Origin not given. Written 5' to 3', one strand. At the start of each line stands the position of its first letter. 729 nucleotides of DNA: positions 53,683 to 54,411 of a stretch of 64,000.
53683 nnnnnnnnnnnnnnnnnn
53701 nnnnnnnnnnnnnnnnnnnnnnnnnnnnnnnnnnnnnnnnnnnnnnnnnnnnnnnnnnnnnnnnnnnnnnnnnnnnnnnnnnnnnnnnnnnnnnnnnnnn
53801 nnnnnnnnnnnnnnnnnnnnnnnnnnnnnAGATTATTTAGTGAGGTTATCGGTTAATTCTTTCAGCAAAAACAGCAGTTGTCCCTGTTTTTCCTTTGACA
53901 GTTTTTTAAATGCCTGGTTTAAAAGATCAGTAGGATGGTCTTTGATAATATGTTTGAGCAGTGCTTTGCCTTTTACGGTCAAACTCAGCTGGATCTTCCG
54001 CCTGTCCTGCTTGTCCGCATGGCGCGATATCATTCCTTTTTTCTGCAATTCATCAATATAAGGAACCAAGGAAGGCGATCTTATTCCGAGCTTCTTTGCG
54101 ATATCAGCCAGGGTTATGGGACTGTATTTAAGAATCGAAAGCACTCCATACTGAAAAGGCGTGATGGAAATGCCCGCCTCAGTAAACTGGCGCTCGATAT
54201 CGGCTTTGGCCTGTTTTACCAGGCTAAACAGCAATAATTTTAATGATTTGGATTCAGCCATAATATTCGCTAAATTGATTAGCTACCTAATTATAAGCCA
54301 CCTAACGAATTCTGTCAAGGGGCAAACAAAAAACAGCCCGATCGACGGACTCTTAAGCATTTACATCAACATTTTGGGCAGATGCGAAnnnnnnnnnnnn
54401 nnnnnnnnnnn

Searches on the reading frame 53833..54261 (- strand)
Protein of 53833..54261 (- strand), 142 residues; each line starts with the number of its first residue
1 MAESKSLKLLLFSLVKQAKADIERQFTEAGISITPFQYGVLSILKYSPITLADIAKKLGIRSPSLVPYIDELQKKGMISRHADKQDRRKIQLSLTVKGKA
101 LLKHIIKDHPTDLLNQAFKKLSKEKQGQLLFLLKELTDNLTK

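Call 66: search_protein_families(library=pfam, proteins=[window:53833-54261:-], max_evalue=0.001)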
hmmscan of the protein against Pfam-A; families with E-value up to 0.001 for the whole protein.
window:53833-54261:- (142 aa): 6 families
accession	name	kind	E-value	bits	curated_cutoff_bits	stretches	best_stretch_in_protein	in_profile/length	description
PF01047.28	MarR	-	9.8e-12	45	24.6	1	33-89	1-58/59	MarR family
PF12802.13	MarR_2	-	1.9e-09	38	27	1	33-88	3-60/61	MarR family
PF22381.2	Staph_reg_Sar_Rot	-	3.3e-06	27.5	27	1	33-104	12-84/85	Transcriptional regulator SarA/Rot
PF13463.12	HTH_27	-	7.2e-05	23.4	22.2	1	40-98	8-68/68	Winged helix DNA-binding domain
PF14947.12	HTH_45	-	0.00041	20.8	25.5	1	41-105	12-69/77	Winged helix-turn-helix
PF01638.23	HxlR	-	0.00047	20.4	20.8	0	51-105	21-76/91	HxlR-like helix-turn-helix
